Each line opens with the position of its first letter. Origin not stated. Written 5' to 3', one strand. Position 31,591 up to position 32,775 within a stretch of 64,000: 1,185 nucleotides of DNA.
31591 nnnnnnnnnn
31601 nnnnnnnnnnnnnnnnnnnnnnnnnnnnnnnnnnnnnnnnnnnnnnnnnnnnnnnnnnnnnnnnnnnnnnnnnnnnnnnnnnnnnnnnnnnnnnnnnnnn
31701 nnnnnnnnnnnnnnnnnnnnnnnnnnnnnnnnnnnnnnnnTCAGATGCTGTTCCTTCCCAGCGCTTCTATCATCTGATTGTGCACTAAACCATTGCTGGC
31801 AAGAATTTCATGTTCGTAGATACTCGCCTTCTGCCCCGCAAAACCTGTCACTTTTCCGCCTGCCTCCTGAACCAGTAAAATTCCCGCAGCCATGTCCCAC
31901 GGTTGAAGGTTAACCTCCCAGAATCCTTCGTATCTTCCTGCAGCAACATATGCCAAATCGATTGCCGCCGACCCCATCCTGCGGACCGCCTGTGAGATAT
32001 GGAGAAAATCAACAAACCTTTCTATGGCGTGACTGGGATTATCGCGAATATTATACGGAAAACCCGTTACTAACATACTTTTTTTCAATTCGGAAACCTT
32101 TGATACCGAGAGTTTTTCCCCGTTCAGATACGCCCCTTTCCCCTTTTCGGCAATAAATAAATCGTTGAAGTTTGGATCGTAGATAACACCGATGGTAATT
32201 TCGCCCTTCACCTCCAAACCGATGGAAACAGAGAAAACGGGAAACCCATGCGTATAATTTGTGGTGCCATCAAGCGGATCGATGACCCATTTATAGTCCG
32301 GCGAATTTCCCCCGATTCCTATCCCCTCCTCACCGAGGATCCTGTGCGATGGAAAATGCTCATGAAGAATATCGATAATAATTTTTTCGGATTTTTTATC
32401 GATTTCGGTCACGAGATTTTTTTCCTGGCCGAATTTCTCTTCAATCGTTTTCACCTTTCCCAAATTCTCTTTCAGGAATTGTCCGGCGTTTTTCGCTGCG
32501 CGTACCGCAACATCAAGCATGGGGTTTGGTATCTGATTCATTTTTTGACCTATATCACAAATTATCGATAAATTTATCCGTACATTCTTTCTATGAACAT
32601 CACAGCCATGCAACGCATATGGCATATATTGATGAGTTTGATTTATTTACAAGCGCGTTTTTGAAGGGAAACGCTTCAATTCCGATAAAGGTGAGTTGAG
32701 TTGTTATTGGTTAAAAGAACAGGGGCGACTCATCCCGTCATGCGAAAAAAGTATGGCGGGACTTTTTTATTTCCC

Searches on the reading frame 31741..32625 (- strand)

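Call 88: search_protein_families(library=pfam, proteins=[window:31741-32625:-], max_evalue=0.0001)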
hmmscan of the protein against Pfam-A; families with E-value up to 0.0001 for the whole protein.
window:31741-32625:- (294 aa): 1 family
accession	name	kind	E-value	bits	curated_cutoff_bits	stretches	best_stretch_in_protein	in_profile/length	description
PF00459.30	Inositol_P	-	4.4e-75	253.1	27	1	35-288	4-265/271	Inositol monophosphatase family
